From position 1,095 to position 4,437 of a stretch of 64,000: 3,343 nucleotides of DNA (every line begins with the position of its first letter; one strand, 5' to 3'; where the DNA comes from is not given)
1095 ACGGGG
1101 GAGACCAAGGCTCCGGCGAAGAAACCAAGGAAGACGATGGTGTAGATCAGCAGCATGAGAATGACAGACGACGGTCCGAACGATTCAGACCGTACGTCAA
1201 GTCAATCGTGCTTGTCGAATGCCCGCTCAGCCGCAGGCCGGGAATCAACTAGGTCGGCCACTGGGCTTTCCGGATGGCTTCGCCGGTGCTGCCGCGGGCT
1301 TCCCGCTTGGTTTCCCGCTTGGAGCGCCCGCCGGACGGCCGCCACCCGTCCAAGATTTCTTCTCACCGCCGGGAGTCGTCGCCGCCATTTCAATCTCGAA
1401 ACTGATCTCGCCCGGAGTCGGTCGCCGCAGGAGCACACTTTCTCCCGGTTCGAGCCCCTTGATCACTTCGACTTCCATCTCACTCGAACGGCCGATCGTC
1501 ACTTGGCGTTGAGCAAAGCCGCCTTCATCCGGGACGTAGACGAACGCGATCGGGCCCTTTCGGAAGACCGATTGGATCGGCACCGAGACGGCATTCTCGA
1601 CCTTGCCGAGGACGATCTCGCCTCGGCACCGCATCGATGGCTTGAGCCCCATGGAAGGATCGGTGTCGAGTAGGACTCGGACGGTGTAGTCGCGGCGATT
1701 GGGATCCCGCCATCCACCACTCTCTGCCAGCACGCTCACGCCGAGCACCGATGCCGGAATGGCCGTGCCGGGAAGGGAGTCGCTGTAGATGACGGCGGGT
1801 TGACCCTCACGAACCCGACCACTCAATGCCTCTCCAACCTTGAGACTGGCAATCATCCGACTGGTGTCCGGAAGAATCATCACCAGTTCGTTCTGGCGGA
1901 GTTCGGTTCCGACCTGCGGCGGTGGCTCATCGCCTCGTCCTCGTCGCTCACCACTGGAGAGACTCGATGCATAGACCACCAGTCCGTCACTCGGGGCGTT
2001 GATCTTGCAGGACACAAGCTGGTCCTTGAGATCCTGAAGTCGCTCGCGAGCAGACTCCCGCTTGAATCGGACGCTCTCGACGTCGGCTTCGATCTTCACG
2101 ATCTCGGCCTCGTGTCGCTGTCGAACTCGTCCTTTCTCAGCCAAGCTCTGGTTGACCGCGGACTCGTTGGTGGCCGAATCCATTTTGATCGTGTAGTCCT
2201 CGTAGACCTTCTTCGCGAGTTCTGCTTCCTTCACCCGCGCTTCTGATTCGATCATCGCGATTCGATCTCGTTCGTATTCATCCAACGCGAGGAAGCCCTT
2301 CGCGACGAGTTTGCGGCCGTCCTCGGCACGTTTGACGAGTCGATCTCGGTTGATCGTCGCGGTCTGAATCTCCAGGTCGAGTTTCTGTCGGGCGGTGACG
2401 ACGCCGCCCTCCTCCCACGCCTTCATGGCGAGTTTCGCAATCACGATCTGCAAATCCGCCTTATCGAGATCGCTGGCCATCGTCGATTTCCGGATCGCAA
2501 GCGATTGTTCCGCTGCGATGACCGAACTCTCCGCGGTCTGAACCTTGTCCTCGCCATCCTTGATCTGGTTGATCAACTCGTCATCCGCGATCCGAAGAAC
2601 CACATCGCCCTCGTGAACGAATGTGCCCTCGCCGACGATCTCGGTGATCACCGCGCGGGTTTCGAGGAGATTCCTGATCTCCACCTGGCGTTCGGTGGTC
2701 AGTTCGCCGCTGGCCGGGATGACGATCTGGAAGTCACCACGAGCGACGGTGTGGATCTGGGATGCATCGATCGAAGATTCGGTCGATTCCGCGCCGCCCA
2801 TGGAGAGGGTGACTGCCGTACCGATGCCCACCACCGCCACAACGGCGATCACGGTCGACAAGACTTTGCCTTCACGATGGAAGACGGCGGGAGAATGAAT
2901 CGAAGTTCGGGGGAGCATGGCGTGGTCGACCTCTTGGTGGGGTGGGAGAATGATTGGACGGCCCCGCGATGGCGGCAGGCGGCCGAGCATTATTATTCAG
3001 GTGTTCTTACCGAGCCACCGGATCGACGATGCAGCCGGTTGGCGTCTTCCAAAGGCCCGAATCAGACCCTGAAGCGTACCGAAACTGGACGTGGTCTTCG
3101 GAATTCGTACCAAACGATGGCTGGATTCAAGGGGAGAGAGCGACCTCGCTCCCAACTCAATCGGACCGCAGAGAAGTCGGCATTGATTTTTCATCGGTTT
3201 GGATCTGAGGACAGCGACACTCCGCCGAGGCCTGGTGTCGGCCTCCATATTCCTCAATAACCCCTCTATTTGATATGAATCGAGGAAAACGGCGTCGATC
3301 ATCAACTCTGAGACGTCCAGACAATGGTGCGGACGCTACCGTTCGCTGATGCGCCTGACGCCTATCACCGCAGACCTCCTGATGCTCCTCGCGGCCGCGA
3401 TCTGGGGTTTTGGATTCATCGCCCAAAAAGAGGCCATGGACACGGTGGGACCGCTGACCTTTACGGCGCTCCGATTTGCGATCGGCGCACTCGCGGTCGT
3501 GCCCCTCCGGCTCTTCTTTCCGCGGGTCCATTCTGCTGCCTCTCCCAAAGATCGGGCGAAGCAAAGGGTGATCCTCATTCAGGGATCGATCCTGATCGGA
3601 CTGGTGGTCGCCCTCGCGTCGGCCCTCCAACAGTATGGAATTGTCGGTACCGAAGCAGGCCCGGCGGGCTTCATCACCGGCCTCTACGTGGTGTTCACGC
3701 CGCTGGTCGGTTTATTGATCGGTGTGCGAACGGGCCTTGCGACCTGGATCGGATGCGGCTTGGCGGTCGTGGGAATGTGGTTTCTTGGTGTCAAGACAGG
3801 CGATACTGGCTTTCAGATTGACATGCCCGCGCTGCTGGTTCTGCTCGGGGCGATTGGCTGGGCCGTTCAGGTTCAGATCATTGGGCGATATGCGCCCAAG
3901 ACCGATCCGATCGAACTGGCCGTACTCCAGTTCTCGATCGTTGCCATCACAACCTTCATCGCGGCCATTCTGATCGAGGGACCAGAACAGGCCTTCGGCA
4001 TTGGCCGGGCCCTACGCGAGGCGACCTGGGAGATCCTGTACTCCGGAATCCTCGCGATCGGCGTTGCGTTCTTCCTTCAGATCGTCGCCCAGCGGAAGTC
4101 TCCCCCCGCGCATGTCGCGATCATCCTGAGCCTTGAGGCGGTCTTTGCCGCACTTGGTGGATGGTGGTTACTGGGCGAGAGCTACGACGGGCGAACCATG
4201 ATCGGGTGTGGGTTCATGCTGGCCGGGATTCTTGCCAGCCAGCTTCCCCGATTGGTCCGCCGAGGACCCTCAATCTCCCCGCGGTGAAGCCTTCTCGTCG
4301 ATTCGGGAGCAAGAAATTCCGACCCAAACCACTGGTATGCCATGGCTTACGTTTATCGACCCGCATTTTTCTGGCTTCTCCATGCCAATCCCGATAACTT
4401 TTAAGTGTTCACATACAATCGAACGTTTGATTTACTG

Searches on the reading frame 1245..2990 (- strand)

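Call 22: search_protein_families(library=pfam, proteins=[window:1245-2990:-], max_evalue=0.001)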
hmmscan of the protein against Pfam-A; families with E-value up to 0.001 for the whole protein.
window:1245-2990:- (581 aa): 2 families
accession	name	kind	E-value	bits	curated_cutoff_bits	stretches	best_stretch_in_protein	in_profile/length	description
PF13437.12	HlyD_3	-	2.2e-05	25.6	22.2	0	330-444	2-96/106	HlyD family secretion protein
PF16576.10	HlyD_D23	-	0.00093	19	30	0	360-453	126-212/214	Barrel-sandwich domain of CusB or HlyD membrane-fusion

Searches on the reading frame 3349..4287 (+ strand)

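Call 75: search_protein_families(library=pfam, proteins=[window:3349-4287:+], max_evalue=0.0001)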
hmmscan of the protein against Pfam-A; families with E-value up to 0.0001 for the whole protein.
window:3349-4287:+ (312 aa): 1 family
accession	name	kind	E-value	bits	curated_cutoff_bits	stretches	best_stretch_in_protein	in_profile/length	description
PF00892.27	EamA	-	6.3e-35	120.8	28.2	2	161-295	4-131/135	EamA-like transporter family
